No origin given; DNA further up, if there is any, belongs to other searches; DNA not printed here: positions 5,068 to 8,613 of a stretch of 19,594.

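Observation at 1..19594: Whole window looks like an uncharacterised archaeal virus/plasmid-like element, not chromosomal backbone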

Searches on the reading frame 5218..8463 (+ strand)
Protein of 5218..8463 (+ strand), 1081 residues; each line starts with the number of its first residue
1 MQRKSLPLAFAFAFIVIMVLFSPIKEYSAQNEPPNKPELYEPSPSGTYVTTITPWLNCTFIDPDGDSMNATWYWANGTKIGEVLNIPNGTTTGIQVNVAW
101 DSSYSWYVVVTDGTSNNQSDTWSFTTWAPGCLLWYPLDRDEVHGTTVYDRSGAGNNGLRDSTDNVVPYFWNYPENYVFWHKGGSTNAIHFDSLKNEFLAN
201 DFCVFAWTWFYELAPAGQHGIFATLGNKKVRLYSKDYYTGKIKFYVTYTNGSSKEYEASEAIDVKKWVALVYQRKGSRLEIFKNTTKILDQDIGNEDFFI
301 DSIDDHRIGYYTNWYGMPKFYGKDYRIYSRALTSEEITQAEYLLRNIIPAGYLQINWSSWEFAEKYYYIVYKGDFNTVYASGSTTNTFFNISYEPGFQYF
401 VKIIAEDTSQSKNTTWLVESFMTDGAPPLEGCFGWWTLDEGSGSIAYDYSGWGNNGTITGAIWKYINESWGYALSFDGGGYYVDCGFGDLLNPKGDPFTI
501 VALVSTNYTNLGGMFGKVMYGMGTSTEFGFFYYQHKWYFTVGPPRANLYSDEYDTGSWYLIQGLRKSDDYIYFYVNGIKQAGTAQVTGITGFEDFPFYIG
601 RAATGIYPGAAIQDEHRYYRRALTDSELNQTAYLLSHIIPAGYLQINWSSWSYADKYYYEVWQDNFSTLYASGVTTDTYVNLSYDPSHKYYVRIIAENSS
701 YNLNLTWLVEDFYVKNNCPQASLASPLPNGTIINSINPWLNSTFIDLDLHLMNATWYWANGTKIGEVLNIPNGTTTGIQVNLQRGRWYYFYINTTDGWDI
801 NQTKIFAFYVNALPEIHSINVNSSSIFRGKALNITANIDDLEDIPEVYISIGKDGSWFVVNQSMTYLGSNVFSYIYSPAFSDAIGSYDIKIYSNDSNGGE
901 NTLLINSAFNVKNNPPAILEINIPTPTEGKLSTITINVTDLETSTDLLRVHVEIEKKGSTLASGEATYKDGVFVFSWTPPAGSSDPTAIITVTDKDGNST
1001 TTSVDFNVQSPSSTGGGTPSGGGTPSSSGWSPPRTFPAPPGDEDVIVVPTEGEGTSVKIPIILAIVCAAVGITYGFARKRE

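Call 7: search_protein_families(library=pfam, max_evalue=0.01, proteins=[window:5218-8463:+])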
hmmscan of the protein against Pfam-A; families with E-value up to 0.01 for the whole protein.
window:5218-8463:+ (1081 aa): 2 families
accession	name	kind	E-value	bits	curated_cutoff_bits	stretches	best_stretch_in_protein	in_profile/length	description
PF13385.13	Laminin_G_3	-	5.9e-14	52.9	27.6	2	493-628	15-150/151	Concanavalin A-like lectin/glucanases superfamily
PF17963.7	Big_9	-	0.0013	20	23.6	0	913-1006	1-88/89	Bacterial Ig domain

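Call 13: find_encoding_contigs(protein=window:5218-8463:+, flank=10000, max_places=6)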
Protein window:5218-8463:+ (1081 aa): no gene with exactly this product is on record in the collection.

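Call 63: search_solved_structures(query=window:5218-8463:+, max_evalue=0.1)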
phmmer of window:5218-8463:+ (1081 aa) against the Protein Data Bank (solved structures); distinct sequences matched with E-value up to 0.1: 0.

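Call 71: search_protein_families(library=ncbifam, max_evalue=0.01, proteins=[window:5218-8463:+])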
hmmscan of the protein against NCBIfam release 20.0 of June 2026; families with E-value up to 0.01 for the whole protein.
window:5218-8463:+ (1081 aa): 0 families

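Call 85: search_protein_families(library=phrogs, max_evalue=0.01, proteins=[window:5218-8463:+])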
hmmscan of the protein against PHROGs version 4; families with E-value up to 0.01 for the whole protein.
window:5218-8463:+ (1081 aa): 0 families

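Call 86: find_related_loci(query=window:5218-8463:+, collection=viral_contigs, flank=10000)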
Query window:5218-8463:+ (1081 aa) in viral_contigs; peptide patterns used: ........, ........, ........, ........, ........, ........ (x = any residue, [..] = any of these).
No stretch of DNA in the collection matches any of the patterns.

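Call 119: search_dna_similar(query=window:5218-8463:+, collection=plasmids, mode=protein, max_evalue=0.01, max_rows=15)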
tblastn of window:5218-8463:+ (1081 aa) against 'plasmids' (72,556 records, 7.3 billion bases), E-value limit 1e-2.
Records with a match: 3; places in all: 3; records where one place covers at least 80% of the query: 0.
Best place of each record, by identity: <60% 3.
By first word of the organism name: Bacillus 1; Nostoc 1; Haloterrigena 1.
By predicted mobility (MOB-suite, as given by PLSDB): non-mobilizable 3.
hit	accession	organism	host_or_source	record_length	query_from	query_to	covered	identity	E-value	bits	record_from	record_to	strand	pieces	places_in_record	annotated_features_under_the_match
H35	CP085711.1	Bacillus sp. F19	single cell,soil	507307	436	630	18%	28.8%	8e-4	51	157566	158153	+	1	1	discoidin domain-containing protein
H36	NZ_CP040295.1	Nostoc sp. C057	Phaeoceros,pure culture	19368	419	610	18%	26.4%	4e-3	49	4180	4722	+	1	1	LamG-like jellyroll fold domain-containing protein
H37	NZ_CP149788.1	Haloterrigena sp. KLK7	cell culture,salt lake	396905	448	629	17%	27.4%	7e-3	48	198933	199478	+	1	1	glycoside hydrolase family 2 TIM barrel-domain containing protein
